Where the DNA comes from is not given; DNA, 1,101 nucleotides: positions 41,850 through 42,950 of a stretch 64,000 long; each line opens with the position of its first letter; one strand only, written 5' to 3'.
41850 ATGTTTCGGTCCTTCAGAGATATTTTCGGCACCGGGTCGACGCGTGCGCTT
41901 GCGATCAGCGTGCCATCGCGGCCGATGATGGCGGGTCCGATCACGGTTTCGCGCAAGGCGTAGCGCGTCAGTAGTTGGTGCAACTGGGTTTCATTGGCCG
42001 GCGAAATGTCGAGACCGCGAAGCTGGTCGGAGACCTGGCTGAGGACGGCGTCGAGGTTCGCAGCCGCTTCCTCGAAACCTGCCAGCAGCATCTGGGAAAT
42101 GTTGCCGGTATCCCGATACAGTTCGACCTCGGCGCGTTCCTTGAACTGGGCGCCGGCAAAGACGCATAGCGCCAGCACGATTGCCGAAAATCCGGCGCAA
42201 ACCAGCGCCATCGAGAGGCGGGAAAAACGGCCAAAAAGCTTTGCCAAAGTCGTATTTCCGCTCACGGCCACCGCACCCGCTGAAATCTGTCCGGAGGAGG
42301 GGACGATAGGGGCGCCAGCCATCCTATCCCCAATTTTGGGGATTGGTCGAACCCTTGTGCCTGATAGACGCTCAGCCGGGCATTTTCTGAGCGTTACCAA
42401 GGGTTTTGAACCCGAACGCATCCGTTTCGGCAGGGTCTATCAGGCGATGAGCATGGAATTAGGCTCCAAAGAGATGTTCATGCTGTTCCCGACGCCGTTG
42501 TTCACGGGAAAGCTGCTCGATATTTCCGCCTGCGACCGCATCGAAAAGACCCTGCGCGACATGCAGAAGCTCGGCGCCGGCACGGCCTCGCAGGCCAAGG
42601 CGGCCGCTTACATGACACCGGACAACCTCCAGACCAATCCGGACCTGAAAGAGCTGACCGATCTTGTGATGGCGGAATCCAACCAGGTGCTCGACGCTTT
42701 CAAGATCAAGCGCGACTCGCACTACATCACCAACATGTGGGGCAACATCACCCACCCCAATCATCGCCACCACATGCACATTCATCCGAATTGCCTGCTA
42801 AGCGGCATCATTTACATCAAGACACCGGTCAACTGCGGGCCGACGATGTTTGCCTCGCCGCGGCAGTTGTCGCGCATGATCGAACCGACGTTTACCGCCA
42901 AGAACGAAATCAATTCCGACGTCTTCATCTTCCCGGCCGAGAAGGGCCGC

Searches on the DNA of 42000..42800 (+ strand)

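Call 3: search_rna_families(source=window, start=42000, end=42800, threshold=evalue, max_evalue=10)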
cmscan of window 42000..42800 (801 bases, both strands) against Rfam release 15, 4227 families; matches with E-value up to 10: 1.
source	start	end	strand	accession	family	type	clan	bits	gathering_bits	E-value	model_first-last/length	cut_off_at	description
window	42052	42077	+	RF00522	PreQ1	Cis-reg; riboswitch;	-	16.2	39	1.7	6-30/45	no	PreQ1 (pre queuosine) riboswitch aptamer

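Call 60: build_rna_model(alignment_id=A4, structure=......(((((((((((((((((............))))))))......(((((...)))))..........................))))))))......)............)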
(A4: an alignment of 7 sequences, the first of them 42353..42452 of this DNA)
Model R1 built from alignment A4 (7 sequences, 115 columns); structure: as given.
model positions 102; base pairs 22; branch points 1; effective number of sequences 2.05; information 0.59 bits per position. Calibrated on 0.2 Mb of random sequence (short: E-values are rough).
structure used (alignment columns):
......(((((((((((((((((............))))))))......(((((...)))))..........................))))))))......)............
